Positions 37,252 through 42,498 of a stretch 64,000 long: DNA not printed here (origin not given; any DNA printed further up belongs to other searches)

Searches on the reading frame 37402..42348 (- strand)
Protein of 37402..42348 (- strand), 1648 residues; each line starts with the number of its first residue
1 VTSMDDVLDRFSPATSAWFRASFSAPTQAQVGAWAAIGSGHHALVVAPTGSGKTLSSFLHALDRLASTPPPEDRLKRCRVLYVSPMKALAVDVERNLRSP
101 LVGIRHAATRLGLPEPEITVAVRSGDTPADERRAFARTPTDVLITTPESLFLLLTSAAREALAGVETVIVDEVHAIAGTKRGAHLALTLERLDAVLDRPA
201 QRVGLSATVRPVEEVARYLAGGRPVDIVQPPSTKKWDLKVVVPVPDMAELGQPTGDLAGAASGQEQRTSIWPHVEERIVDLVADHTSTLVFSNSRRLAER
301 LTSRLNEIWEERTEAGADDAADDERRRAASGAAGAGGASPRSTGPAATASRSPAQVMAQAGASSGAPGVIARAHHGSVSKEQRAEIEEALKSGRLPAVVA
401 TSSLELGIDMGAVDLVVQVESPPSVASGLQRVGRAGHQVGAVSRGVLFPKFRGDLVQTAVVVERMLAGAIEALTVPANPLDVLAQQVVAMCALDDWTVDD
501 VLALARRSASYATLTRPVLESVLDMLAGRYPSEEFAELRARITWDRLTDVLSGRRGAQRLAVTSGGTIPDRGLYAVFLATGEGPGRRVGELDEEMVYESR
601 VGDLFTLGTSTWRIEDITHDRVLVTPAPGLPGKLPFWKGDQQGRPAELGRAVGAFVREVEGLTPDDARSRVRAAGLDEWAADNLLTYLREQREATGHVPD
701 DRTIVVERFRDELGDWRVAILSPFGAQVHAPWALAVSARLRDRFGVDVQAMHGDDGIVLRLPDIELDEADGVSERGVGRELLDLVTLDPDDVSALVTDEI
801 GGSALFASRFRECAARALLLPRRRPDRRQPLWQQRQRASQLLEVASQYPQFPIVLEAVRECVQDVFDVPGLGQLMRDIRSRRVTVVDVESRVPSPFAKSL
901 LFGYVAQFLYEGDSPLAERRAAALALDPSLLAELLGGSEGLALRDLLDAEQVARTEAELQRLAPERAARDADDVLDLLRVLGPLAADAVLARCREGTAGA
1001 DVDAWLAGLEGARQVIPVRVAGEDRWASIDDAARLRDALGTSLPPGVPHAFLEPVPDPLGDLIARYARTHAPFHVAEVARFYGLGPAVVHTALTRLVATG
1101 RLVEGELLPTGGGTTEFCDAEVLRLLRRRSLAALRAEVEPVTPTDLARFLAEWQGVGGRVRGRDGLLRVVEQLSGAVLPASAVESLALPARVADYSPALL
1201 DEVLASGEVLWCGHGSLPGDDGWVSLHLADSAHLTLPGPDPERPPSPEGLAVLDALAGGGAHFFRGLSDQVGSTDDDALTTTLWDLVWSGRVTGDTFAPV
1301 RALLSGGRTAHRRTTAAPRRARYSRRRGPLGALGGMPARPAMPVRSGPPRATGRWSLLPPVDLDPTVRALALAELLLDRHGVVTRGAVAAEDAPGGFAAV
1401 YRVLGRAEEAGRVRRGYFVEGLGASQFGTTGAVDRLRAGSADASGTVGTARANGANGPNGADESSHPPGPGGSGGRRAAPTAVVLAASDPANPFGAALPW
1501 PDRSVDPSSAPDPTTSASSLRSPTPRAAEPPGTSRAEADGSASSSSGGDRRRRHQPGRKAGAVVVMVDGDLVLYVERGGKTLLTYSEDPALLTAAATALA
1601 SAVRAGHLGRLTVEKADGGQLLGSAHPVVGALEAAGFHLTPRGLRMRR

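Call 42: search_protein_families(library=pfam, proteins=[window:37402-42348:-], max_evalue=0.00001)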
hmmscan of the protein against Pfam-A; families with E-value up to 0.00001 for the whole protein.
window:37402-42348:- (1648 aa): 8 families
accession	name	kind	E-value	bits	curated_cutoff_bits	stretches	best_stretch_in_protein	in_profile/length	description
PF08494.16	DEAD_assoc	-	2.7e-63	213.7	23.5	1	698-897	1-191/191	DEAD/H associated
PF19306.5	WH_Lhr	-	1.6e-49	167.9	27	1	463-633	1-167/168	Large helicase-related protein, winged helix domain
PF23234.1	WH4_Lhr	-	1.6e-32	111.4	27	1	1364-1444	3-83/87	Large helicase-related protein, winged-helix domain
PF23235.1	WH3_Lhr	-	6.2e-32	110.2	27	1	1144-1232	4-93/95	Large helicase-related protein, winged-helix domain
PF00270.35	DEAD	-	1.7e-28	99.9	26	1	27-214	1-166/167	DEAD/DEAH box helicase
PF23236.1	WH2_Lhr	-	5e-24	85.3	27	1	945-1054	1-105/105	Large helicase-related protein, winged-helix domain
PF00271.37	Helicase_C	-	4e-14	53.3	23.5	1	368-436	39-107/110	Helicase conserved C-terminal domain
PF04851.21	ResIII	-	6.5e-07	29.8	22.5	1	41-209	24-162/164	Type III restriction enzyme, res subunit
